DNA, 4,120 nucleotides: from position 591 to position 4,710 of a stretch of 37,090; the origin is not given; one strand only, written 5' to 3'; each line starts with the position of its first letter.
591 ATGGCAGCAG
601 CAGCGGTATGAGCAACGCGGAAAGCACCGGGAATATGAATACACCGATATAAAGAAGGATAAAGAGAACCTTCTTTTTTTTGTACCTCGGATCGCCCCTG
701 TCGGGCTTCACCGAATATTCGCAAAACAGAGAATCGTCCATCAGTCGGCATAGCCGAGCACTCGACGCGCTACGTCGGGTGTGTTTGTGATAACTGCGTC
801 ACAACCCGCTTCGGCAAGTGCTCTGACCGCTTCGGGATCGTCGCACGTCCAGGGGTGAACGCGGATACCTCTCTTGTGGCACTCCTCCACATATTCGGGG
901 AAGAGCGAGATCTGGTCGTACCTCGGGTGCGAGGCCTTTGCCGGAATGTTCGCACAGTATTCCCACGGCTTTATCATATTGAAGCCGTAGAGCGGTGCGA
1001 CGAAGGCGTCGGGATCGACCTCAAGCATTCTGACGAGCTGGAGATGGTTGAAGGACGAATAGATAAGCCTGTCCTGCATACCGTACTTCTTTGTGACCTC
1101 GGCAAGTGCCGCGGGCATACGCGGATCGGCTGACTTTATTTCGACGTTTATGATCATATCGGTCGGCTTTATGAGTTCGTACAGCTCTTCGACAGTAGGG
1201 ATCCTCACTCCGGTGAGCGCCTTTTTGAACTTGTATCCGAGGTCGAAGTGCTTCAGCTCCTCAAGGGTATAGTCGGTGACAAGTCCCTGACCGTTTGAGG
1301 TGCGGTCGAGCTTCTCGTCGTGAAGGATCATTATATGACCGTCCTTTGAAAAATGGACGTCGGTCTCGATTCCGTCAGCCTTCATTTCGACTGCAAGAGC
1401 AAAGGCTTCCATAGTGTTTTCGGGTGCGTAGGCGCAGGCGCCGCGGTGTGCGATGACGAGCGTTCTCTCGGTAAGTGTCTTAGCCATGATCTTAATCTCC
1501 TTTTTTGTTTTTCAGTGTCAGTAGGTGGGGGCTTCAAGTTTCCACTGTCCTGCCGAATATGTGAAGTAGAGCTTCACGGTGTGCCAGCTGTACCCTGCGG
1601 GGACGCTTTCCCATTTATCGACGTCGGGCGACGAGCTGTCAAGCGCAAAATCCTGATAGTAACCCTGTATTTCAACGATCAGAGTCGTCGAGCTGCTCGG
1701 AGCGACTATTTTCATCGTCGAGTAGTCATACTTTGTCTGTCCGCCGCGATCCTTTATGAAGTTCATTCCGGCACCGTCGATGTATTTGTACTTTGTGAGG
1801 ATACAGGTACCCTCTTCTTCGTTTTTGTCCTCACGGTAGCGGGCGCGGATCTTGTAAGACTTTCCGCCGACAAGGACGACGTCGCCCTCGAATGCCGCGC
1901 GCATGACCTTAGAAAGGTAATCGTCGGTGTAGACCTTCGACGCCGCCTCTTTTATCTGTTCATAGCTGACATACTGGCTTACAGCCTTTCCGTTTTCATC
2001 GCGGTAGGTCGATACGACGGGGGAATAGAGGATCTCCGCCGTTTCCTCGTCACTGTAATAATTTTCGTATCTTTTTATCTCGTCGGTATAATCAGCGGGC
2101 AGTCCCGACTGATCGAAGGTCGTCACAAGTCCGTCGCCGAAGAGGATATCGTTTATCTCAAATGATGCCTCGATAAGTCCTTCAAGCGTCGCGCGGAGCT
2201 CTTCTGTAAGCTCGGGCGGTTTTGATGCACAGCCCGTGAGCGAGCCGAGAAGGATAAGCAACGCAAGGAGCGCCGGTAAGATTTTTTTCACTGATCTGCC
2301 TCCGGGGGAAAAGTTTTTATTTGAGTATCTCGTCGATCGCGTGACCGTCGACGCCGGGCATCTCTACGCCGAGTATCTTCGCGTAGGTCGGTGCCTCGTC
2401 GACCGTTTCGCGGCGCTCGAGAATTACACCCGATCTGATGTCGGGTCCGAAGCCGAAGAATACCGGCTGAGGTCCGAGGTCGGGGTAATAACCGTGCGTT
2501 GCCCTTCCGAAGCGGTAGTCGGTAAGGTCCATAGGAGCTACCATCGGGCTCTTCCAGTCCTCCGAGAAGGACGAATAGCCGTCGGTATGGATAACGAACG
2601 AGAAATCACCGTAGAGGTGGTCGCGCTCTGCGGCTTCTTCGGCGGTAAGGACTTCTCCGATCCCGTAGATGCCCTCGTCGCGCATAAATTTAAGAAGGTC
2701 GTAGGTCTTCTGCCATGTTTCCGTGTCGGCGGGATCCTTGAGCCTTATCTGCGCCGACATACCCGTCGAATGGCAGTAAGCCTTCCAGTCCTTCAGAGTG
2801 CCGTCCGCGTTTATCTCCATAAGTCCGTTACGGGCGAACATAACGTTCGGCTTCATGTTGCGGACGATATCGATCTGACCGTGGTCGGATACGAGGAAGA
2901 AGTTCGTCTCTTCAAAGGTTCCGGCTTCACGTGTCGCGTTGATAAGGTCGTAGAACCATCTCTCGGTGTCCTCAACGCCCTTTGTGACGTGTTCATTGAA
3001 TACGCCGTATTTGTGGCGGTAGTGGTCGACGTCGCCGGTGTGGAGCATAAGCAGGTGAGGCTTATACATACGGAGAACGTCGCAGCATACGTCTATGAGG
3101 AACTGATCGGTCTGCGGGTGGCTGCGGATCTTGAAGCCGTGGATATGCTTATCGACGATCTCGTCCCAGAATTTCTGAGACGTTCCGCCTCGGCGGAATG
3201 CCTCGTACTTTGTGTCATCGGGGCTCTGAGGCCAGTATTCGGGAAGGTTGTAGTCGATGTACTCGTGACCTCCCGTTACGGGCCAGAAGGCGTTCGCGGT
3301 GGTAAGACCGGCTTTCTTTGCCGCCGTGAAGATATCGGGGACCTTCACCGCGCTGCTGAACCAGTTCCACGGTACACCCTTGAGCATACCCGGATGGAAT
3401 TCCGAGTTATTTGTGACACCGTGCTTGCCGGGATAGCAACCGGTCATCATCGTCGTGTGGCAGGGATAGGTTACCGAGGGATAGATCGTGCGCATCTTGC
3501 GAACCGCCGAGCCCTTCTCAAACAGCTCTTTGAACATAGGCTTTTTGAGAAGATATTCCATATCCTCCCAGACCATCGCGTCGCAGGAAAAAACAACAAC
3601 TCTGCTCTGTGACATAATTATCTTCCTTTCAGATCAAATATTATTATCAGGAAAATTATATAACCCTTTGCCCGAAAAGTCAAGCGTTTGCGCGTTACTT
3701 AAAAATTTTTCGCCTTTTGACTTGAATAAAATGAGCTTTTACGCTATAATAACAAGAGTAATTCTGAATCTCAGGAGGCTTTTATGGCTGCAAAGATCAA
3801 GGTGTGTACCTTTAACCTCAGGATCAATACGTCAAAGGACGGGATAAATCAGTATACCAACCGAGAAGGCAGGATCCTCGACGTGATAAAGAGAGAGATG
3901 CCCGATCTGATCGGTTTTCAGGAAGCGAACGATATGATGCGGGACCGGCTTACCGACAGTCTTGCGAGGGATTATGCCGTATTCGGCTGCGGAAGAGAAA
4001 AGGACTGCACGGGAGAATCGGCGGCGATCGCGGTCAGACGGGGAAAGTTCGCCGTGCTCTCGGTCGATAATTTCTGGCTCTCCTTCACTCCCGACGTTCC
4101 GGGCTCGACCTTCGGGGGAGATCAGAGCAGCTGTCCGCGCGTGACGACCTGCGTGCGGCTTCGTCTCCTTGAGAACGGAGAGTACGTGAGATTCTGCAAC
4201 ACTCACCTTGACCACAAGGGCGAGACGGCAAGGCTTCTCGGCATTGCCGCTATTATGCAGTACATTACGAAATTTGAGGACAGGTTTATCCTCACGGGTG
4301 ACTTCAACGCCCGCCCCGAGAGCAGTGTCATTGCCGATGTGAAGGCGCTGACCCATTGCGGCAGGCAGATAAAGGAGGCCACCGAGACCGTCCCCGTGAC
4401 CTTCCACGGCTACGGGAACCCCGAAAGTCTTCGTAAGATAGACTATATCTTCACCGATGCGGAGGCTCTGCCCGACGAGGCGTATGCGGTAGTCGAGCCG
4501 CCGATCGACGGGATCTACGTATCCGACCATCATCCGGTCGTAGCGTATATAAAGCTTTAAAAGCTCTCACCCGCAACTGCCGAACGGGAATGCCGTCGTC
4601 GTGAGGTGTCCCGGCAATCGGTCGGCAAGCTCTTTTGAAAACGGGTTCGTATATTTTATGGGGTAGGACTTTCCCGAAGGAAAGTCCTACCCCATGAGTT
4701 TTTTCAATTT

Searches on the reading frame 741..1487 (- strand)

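Call 48: search_protein_families(library=pfam, proteins=[window:741-1487:-], max_evalue=0.0001)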
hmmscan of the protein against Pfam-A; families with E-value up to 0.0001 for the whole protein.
window:741-1487:- (248 aa): 2 families
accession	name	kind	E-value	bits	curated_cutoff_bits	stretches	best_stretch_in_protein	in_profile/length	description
PF03009.23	GDPD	-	4e-46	158.5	23.6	1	14-238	1-243/244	Glycerophosphoryl diester phosphodiesterase family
PF13653.12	GDPD_2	-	6.1e-07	30.2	27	0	213-238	5-30/30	Glycerophosphoryl diester phosphodiesterase family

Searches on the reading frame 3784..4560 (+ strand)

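Call 48: search_protein_families(library=pfam, proteins=[window:3784-4560:+], max_evalue=0.0001)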
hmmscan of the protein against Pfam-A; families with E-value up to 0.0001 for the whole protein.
window:3784-4560:+ (258 aa): 1 family
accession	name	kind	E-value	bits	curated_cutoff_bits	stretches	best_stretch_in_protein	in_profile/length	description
PF03372.29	Exo_endo_phos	-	5.8e-13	49.5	24.5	1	9-249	2-225/225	Endonuclease/Exonuclease/phosphatase family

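Call 89: search_protein_families(library=padloc, proteins=[window:3784-4560:+], max_evalue=0.00001)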
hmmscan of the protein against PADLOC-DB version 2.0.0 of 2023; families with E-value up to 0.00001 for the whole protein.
window:3784-4560:+ (258 aa): 0 families
